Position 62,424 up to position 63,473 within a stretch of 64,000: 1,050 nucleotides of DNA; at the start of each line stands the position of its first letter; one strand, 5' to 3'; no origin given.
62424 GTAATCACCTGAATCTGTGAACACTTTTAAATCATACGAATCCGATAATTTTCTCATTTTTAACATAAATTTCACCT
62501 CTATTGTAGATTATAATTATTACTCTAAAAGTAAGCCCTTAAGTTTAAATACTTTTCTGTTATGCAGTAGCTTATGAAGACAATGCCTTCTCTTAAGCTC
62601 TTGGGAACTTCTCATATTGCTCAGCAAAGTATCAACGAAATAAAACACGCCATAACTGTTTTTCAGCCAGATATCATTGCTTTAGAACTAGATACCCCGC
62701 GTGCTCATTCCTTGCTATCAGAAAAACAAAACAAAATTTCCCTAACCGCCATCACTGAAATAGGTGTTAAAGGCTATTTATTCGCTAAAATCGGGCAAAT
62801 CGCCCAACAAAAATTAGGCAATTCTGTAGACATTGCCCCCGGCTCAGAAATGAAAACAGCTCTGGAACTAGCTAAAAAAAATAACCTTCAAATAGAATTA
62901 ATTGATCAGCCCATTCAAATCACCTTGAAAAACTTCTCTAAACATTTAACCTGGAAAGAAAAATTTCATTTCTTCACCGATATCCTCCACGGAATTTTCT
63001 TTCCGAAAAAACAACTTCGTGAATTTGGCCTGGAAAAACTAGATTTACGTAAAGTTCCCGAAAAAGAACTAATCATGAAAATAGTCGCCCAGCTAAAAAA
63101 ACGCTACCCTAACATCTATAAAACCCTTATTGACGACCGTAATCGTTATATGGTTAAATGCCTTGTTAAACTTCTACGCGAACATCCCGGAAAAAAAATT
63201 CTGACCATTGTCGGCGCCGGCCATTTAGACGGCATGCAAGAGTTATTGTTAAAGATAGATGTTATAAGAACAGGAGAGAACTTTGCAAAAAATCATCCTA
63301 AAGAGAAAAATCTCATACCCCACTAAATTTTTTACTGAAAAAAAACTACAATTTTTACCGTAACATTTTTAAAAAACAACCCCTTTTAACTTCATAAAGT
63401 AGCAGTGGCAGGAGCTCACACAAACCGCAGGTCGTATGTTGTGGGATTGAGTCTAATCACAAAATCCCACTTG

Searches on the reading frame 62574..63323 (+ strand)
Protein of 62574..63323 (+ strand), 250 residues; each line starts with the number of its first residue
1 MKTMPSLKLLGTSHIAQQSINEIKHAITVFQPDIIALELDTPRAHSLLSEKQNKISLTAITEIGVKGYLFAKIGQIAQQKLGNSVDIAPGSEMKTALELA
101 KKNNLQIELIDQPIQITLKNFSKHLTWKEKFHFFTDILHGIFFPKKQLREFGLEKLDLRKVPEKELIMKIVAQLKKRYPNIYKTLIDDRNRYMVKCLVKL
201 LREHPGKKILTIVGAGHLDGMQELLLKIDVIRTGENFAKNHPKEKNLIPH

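Call 17: search_protein_families(library=pfam, proteins=[window:62574-63323:+])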
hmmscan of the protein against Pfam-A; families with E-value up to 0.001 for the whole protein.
window:62574-63323:+ (250 aa): 1 family
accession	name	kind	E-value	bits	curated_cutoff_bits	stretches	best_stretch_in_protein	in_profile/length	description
PF01963.22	TraB_PrgY_gumN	-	7.3e-24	85.5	26.8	1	8-225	13-251/263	TraB/PrgY/gumN family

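Call 73: search_protein_families(library=ncbifam, proteins=[window:62574-63323:+], max_evalue=0.01)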
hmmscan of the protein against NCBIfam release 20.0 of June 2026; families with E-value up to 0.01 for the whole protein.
window:62574-63323:+ (250 aa): 1 family
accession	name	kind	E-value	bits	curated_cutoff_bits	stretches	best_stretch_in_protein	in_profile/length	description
TIGR00261.1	traB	subfamily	3.2e-46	158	178.35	1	7-229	6-218/380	TraB family protein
